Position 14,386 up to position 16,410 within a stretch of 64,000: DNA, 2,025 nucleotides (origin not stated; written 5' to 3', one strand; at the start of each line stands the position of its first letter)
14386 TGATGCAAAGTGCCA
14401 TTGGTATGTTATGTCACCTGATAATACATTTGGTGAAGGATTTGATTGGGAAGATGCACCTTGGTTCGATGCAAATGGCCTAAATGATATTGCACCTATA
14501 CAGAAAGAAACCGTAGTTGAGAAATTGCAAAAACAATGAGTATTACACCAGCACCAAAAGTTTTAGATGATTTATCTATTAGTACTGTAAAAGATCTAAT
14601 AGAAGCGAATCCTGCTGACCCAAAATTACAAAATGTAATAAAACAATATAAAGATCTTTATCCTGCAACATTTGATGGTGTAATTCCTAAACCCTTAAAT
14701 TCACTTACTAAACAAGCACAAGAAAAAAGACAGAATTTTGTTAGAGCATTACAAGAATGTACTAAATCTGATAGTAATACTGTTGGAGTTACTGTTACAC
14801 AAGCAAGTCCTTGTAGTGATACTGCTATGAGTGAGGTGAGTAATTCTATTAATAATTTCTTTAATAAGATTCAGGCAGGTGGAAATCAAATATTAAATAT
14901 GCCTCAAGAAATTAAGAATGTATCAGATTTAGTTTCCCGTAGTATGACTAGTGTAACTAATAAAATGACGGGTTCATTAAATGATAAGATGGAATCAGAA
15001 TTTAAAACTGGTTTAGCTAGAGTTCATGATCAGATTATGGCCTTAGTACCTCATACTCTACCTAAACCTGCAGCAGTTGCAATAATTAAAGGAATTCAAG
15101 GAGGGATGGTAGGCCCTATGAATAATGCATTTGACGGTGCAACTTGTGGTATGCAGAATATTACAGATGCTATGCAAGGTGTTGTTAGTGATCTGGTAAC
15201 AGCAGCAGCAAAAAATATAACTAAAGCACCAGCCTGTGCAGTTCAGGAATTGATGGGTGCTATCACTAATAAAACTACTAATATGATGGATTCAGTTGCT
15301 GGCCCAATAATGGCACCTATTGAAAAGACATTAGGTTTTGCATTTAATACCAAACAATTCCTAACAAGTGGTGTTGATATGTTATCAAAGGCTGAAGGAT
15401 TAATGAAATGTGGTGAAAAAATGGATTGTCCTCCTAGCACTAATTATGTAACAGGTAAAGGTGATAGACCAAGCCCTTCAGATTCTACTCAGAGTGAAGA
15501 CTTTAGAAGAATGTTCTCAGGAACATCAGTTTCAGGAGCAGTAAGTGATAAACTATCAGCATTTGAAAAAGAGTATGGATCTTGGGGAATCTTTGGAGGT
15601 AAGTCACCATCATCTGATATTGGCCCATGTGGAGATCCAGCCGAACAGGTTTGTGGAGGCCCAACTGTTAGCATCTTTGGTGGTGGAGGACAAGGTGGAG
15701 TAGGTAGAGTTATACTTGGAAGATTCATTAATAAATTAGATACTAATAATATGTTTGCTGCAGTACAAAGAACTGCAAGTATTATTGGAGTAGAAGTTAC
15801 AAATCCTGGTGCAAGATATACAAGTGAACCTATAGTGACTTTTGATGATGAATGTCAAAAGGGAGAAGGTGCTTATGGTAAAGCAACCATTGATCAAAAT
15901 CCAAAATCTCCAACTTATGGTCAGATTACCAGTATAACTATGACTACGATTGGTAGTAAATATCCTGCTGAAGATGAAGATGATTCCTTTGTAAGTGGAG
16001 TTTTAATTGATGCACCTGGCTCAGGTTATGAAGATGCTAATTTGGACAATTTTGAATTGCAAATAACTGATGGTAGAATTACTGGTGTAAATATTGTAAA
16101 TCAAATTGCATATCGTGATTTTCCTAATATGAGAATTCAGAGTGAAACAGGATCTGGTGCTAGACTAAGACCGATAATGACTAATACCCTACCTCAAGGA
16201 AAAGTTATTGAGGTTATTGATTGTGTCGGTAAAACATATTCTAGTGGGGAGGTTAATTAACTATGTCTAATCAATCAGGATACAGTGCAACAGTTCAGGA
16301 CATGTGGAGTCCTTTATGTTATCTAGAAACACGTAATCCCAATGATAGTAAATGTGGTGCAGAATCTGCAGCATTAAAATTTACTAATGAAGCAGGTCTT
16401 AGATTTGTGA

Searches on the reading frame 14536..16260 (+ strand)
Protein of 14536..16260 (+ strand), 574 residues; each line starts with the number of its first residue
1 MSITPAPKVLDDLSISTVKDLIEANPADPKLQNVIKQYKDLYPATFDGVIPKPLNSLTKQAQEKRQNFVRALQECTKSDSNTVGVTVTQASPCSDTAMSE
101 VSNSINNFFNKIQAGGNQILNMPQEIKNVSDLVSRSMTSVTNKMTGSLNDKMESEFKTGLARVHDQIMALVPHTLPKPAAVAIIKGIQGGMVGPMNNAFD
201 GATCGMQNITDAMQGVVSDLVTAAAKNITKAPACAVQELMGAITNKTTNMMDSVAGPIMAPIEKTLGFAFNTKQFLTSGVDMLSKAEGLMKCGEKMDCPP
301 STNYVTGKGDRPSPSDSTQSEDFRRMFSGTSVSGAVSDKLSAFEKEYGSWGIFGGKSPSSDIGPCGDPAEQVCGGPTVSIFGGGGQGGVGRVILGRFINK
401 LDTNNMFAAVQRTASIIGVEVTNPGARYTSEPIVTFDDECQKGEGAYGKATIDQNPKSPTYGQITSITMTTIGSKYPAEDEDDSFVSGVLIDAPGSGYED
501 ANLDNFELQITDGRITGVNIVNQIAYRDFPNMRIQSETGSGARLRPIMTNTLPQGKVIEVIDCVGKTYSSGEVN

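Call 9: search_protein_families(library=phrogs, proteins=[window:14536-16260:+])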
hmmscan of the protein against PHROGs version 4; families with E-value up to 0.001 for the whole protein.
window:14536-16260:+ (574 aa): 2 families
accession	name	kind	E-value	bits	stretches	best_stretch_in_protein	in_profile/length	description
phrog_1922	-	tail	4.4e-53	182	2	67-483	191-655/932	baseplate hub subunit and tail lysozyme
phrog_2885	-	tail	0.00013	19.4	0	422-572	1010-1147/4179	baseplate wedge subunit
